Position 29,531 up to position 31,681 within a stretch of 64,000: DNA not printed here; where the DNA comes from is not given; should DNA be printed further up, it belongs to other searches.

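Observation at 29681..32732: Divergent pair: AT-richer 606-aa unknown protein and an XRE-HTH/ImmA-peptidase regulator, a candidate undescribed immunity module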

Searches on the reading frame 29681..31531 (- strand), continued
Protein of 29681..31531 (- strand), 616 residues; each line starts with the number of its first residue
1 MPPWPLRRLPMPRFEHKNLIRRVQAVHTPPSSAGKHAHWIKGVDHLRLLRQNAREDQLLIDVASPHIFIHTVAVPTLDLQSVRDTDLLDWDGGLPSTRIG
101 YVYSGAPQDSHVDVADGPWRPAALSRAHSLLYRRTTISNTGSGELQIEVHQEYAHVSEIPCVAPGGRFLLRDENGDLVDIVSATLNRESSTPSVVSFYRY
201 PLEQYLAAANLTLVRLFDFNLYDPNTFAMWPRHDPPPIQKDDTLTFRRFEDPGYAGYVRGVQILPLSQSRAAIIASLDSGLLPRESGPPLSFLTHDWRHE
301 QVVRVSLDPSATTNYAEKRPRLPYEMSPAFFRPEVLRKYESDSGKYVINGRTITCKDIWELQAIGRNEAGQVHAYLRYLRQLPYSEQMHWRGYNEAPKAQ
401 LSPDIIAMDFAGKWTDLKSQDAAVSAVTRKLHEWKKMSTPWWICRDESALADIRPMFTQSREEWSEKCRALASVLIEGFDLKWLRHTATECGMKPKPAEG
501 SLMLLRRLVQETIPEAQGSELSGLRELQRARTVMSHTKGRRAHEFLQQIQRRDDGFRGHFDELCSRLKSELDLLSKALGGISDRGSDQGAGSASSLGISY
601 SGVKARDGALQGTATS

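Call 25: fold_search(model_id=the predicted structure, library=pdb)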
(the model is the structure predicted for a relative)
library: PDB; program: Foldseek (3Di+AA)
matches with E <= 10: 523; with E <= 0.001: 0
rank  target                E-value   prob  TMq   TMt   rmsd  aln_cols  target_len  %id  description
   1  6rp9_D                1.0e-01  0.06  0.05  0.13  22.2       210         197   10  Crystal structure of the T-cell receptor NYE_S3 bound to HLA A2*01-SLLMWITQV (released 2020-01-15)
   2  7amp_A                1.1e-01  0.05  0.06  0.13  23.4       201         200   10  Crystal structure of the complex of HuJovi-1 Fab with the human A6 T-cell receptor TRBC1 (released 2022-04-20)
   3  8y9n_A                1.4e-01  0.03  0.07  0.06  29.9       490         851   10  Cas12h1-crRNA-dsDNA ternary complex (released 2025-02-12)
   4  1o0v_A                1.4e-01  0.03  0.05  0.08  27.0       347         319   10  The crystal structure of IgE Fc reveals an asymmetrically bent conformation (released 2002-09-18)
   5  4x6c_E                1.7e-01  0.04  0.05  0.12  22.4       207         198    9  CD1a ternary complex with lysophosphatidylcholine and BK6 TCR (released 2015-01-28)
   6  6vm9_D                2.0e-01  0.05  0.06  0.13  18.4       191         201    9  T4H2 T cell receptor bound to HLA-A2 presenting gp100T2M peptide (IMDQVPFSV) (released 2021-01-20)
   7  9nmu_D                2.7e-01  0.04  0.05  0.12  20.9       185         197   11  TCR156 bound to HLA A*02:01-PAP (released 2026-03-18)
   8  9nmv_D                2.7e-01  0.04  0.05  0.12  21.6       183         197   10  TCR156 S32Halpha bound to HLA A*02:01-PAP (released 2026-03-18)
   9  9btx_D                3.0e-01  0.04  0.05  0.13  22.1       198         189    8  Structure of human MAIT A-F7 TCR in complex with human MR1-3,4-dihydroxybenzaldehyde (released 2024-12-25)
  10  9ek6_D                3.1e-01  0.04  0.05  0.13  20.4       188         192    8  Crystal structure of MAIT TCR in complex with MR1-5FU (released 2025-05-07)
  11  4x6b_A                3.3e-01  0.03  0.05  0.12  21.6       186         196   10  BK6 TCR apo structure (released 2015-01-28)
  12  9nmx_D                3.3e-01  0.03  0.05  0.12  22.1       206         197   11  TCR156 S32Malpha variant bound to HLA A*02:01-PAP (released 2026-03-18)
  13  5d7l_D                3.3e-01  0.03  0.05  0.12  22.6       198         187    8  Structure of human MR1-5-OP-RU in complex with human MAV36 TCR (released 2016-01-27)
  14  6vqo_H                3.3e-01  0.03  0.05  0.12  22.2       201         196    8  T cell receptor-p53-HLA-A2 complex (released 2020-06-17)
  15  2v42_B                3.5e-01  0.06  0.06  0.11  21.0       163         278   11  Crystal structure of RseB: a sensor for periplasmic stress response in E. coli (released 2007-08-28)
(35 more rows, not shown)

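Call 26: search_protein_families(library=pfam, alignment_id=A1, max_evalue=10)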
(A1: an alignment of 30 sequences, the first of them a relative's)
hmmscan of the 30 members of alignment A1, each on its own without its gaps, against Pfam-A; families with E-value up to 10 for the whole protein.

A. member 1, P0001 (606 aa): 0 families

B. families by the number of members that match (of 30 scanned): 7 families
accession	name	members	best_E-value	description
PF00075.30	RNase_H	3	0.01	RNase H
PF07261.16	DnaB_2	2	0.038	Replication initiation and membrane attachment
PF13340.11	DUF4096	1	0.015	Putative transposase of IS4/5 family (DUF4096)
PF19872.4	DUF6345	1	0.16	Family of unknown function (DUF6345)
PF16326.10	ABC_tran_CTD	1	0.24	ABC transporter C-terminal domain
PF21616.3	Topo-V_HhH_2_2nd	1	0.41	Topoisomerase V, second (HhH)2 tandem domain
PF19126.5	DUF5810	1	6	Family of unknown function (DUF5810)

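Call 37: search_protein_families(library=pfam, alignment_id=A3, max_evalue=0.001)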
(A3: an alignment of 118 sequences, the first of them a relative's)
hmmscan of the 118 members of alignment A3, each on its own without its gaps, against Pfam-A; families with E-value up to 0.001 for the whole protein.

A. member 1, L001:9913-10440:+ (176 aa): 0 families

B. families by the number of members that match (of 118 scanned): 97 families (the first 25 are shown)
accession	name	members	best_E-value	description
PF13683.12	rve_3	3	4.2e-31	Integrase core domain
PF01555.25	N6_N4_Mtase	3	1.4e-29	DNA methylase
PF01609.27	DDE_Tnp_1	3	4e-20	Transposase DDE domain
PF13701.12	DDE_Tnp_1_4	2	5.2e-47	Transposase DDE domain group 1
PF00665.32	rve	2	2.5e-23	Integrase core domain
PF00583.31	Acetyltransf_1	2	5.9e-18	Acetyltransferase (GNAT) family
PF05598.16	DUF772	2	5.1e-17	Transposase domain (DUF772)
PF04055.27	Radical_SAM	2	1.4e-16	Radical SAM superfamily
PF13508.13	Acetyltransf_7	2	3.3e-16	Acetyltransferase (GNAT) domain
PF04326.19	SLFN_AlbA_2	2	5.7e-16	Schlafen, AlbA_2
PF01972.22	SDH_protease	2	1.5e-15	ClpP-like SDH-type serine proteinase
PF01420.25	Methylase_S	2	1.9e-15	Type I restriction modification DNA specificity domain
PF13751.12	DDE_Tnp_1_6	2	5.1e-14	Transposase DDE domain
PF13276.12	HTH_21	2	1.4e-11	HTH-like domain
PF02810.21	SEC-C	2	5.5e-11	SEC-C motif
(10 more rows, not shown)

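Call 40: search_dna_similar(query=window:29681-31501:-, collection=plasmids, mode=protein, max_rows=20)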
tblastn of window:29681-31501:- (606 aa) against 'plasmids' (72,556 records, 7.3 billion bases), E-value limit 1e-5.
Records with a match: 9; places in all: 9; records where one place covers at least 80% of the query: 2.
Best place of each record, by identity: <60% 9.
By first word of the organism name: Pseudomonas 3; Rhodococcus 3; Streptomyces 3.
By predicted mobility (MOB-suite, as given by PLSDB): non-mobilizable 9.
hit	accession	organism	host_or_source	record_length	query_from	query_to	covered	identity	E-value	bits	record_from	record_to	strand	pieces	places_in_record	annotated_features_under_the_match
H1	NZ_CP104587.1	Pseudomonas aeruginosa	Homo sapiens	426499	1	568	94%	28.1%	2e-51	198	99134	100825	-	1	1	hypothetical protein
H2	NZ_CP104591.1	Pseudomonas aeruginosa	Homo sapiens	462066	1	568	94%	28.1%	2e-51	198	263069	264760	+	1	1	hypothetical protein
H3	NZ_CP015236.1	Rhodococcus fascians D188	Chrysanthemum x morifolium,Culture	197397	192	566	62%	23.5%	2e-7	62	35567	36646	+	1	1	hypothetical protein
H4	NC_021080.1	Rhodococcus fascians D188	-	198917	192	566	62%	23.5%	2e-7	62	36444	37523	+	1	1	hypothetical protein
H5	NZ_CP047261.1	Pseudomonas syringae pv. maculicola str. ES4326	-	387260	298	567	45%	24.8%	2e-14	84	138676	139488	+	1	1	hypothetical protein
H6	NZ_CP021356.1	Rhodococcus oxybenzonivorans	river sediment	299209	316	573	43%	24.3%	3e-7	62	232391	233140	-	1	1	hypothetical protein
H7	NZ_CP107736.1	Streptomyces longwoodensis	-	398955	313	476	27%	29.5%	8e-6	77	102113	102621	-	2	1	hypothetical protein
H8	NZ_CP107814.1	Streptomyces longwoodensis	-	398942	313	476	27%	29.5%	8e-6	77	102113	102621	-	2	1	hypothetical protein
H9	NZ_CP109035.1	Streptomyces longwoodensis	-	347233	313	476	27%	29.5%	8e-6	76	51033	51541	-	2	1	hypothetical protein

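Call 41: search_dna_similar(query=window:29681-31501:-, collection=phages, mode=protein, max_rows=10)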
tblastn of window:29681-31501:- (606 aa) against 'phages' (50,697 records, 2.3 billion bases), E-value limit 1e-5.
No match.

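Call 42: get_annotated_region(hit=H1, flank=6000)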
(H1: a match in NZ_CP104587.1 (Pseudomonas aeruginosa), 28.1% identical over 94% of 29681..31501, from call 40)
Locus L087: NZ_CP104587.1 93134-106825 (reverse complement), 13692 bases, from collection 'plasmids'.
description: Pseudomonas aeruginosa strain WTJH6 plasmid pWTJH6, complete sequence
organism: Pseudomonas aeruginosa (NCBI taxid 287)
taxonomy: Bacteria; Pseudomonadota; Gammaproteobacteria; Pseudomonadales; Pseudomonadaceae; Pseudomonas; Pseudomonas aeruginosa
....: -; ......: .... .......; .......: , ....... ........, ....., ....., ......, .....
typing (MOB-suite, as given by PLSDB): non-mobilizable; replicon rep_cluster_1115; mating-pair formation MPF_I
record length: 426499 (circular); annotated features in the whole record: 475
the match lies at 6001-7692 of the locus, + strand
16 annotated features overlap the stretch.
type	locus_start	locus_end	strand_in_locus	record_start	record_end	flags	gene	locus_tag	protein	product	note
CDS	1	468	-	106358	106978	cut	-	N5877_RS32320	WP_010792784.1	hypothetical protein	-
CDS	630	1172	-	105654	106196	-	-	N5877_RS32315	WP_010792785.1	hypothetical protein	-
CDS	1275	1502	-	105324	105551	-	-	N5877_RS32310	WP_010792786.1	hypothetical protein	-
CDS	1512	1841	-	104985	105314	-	-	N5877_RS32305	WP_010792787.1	hypothetical protein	-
CDS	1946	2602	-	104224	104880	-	-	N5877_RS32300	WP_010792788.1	Bax inhibitor-1 family protein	-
CDS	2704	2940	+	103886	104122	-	-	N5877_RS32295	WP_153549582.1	hypothetical protein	-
CDS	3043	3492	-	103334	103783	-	-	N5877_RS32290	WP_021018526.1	hypothetical protein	-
CDS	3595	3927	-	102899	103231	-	-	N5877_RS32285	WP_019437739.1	Arc family DNA-binding protein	-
CDS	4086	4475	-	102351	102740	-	-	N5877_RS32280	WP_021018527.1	hypothetical protein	-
CDS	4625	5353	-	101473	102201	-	-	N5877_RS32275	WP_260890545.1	hypothetical protein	-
CDS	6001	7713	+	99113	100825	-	-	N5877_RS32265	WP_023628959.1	hypothetical protein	-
CDS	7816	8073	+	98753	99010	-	-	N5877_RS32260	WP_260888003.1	hypothetical protein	-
CDS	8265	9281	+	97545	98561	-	-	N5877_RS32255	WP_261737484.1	SAVED domain-containing protein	-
CDS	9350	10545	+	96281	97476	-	-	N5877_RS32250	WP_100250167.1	IS3-like element ISPpu29 family transposase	-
CDS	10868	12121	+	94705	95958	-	-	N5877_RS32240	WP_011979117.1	nucleotidyltransferase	-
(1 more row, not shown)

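Call 43: get_annotated_region(hit=H5, flank=6000)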
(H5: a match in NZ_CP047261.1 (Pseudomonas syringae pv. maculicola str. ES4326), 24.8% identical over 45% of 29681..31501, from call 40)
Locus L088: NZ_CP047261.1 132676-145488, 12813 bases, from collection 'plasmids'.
description: Pseudomonas syringae pv. maculicola str. ES4326 plasmid pPma4326F, complete sequence
organism: Pseudomonas syringae pv. maculicola str. ES4326 (NCBI taxid 629265)
taxonomy: Bacteria; Pseudomonadota; Gammaproteobacteria; Pseudomonadales; Pseudomonadaceae; Pseudomonas; Pseudomonas syringae group genomosp. 3; Pseudomonas syringae pv. maculicola str. ES4326
host: -; source: -; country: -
typing (MOB-suite, as given by PLSDB): non-mobilizable; replicon rep_cluster_1081; mating-pair formation MPF_I
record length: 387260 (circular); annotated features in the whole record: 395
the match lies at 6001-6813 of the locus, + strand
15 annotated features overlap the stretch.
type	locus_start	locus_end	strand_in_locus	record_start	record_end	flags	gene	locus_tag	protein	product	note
CDS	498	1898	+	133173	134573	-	gmtY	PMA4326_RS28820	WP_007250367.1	gamma-mobile-trio recombinase GmtY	-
CDS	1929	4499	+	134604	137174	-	-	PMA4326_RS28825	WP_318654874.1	VPA1269 family protein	-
CDS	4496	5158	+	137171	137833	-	gmtX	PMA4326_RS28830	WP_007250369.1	gamma-mobile-trio protein GmtX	-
CDS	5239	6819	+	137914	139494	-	-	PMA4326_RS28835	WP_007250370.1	hypothetical protein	-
CDS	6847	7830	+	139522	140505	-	-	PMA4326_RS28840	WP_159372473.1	hypothetical protein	-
CDS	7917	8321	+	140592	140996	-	-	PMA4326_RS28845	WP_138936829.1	hypothetical protein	-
CDS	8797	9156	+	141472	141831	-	-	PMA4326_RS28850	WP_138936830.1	hypothetical protein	-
CDS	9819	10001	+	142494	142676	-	-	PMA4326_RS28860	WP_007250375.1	hypothetical protein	-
CDS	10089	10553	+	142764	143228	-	-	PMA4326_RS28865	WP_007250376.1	hypothetical protein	-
CDS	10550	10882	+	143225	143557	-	-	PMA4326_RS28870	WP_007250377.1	hypothetical protein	-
CDS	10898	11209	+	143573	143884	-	-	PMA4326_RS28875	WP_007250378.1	hypothetical protein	-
CDS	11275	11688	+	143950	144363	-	-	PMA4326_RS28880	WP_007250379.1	hypothetical protein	-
CDS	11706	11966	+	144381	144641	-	-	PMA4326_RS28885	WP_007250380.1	hypothetical protein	-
CDS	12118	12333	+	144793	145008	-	-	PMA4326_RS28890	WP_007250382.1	hypothetical protein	-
CDS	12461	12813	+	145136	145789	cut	-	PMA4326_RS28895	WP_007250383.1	GNAT family N-acetyltransferase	-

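Call 44: get_annotated_region(hit=H3, flank=6000)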
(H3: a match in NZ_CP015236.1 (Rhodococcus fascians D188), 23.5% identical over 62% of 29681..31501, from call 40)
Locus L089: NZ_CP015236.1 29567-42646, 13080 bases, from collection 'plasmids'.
description: Rhodococcus fascians D188 plasmid pFiD188, complete sequence
organism: Rhodococcus fascians D188 (NCBI taxid 1051973)
taxonomy: Bacteria; Actinomycetota; Actinomycetes; Mycobacteriales; Nocardiaceae; Rhodococcus; Rhodococcus fascians; Rhodococcus fascians D188
host: -; source: Chrysanthemum x morifolium,Culture; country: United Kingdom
typing (MOB-suite, as given by PLSDB): non-mobilizable
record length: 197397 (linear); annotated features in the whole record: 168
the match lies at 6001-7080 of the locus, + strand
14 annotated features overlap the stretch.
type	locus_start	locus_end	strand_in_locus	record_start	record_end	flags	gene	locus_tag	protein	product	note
CDS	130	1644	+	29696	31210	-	-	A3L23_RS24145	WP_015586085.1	hypothetical protein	-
CDS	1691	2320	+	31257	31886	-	-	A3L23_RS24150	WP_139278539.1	hypothetical protein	-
CDS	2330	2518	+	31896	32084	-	-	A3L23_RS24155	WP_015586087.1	hypothetical protein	-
CDS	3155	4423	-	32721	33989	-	bcmE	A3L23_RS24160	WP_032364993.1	thiamine pyridinylase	GO:0009230 - thiamine catabolic process [Evidence IEA]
CDS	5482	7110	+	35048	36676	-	-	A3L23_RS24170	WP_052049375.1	hypothetical protein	-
CDS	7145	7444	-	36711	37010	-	-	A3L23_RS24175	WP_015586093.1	hypothetical protein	-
CDS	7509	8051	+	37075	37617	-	-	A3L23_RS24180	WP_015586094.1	hypothetical protein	-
CDS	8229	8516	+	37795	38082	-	-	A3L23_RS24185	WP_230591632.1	type II toxin-antitoxin system Phd/YefM family antitoxin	-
CDS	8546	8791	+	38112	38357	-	-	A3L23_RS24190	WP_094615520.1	type II toxin-antitoxin system RelE/ParE family toxin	GO:0030541 - plasmid partitioning [Evidence IEA]; GO:0051290 - protein heterotetramerization [Evidence IEA]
CDS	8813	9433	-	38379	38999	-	-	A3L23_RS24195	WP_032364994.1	hypothetical protein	-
CDS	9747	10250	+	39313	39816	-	-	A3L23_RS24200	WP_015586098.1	hypothetical protein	-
CDS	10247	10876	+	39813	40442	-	-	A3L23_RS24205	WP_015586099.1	RES family NAD+ phosphorylase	-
CDS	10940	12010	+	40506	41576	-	-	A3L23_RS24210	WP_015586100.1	ATPase AAA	-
CDS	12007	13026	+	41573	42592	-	-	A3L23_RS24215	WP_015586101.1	ATP-binding protein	-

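Call 46: fold_search(model_id=the predicted structure, library=viral)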
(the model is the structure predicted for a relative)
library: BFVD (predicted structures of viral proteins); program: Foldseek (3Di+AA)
matches with E <= 10: 484; with E <= 0.001: 0
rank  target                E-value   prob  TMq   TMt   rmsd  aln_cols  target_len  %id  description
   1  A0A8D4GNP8            1.0e-02  0.09  0.08  0.07  34.3       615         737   10  (no name in the UniProt tables at hand)
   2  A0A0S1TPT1            2.4e-02  0.07  0.08  0.06  30.9       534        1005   11  Protein U58 [Elephant endotheliotropic herpesvirus 4]
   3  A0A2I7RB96            3.0e-02  0.04  0.08  0.08  27.3       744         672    8  TMhelix containing protein [Vibrio phage 1.152.O._10N.222.46.E1]
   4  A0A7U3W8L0            5.7e-02  0.06  0.08  0.05  38.6       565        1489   11  RNA-dependent RNA polymerase (Fragment) [Macrophomina phaseolina tobamo-like virus-C]
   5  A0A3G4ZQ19            7.5e-02  0.06  0.07  0.09  24.9       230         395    9  ATPase AAA-type core domain-containing protein [Barrevirus sp.]
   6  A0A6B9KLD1            1.2e-01  0.02  0.06  0.07  35.4       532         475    9  Uncharacterized protein [Atrato Nege-like virus 1]
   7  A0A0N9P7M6            1.2e-01  0.04  0.09  0.06  26.2       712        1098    8  (no name in the UniProt tables at hand)
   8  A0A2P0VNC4            2.5e-01  0.06  0.06  0.04  18.7       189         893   14  Uncharacterized protein [Tetraselmis virus 1]
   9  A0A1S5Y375            2.5e-01  0.03  0.08  0.09  31.5       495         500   12  Phage-like protease XfdF protein [uncultured archaeal virus]
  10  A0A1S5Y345            2.6e-01  0.04  0.09  0.11  21.9       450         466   12  Uncharacterized protein [uncultured archaeal virus]
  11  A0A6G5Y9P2            2.7e-01  0.06  0.05  0.12  22.2       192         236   10  (no name in the UniProt tables at hand)
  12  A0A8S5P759            2.7e-01  0.05  0.07  0.14  17.1       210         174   11  Uncharacterized protein [Herelleviridae sp. cttEB8]
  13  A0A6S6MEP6            2.7e-01  0.04  0.08  0.07  30.4       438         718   11  Replicase (Fragment) [Tobacco rattle virus]
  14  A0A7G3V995            4.0e-01  0.14  0.06  0.19  18.2       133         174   10  Uncharacterized protein [Gordonia Phage Zitch]
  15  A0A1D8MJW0            4.2e-01  0.14  0.11  0.17  19.5       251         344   14  Putative rep protein [uncultured virus]
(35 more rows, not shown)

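Call 49: search_protein_families(library=pfam, proteins=[L087:6001-7713:+, L088:5239-6819:+, L089:5482-7110:+, L088:6847-7830:+, L087:7816-8073:+], max_evalue=0.1)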
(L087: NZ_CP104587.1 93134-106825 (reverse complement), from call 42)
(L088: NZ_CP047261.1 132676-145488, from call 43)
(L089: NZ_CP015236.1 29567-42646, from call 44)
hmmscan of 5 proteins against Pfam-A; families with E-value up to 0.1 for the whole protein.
L087:6001-7713:+ (570 aa): 0 families

L088:5239-6819:+ (526 aa): 0 families

L089:5482-7110:+ (542 aa): 0 families

L088:6847-7830:+ (327 aa): 0 families

L087:7816-8073:+ (85 aa): 0 families
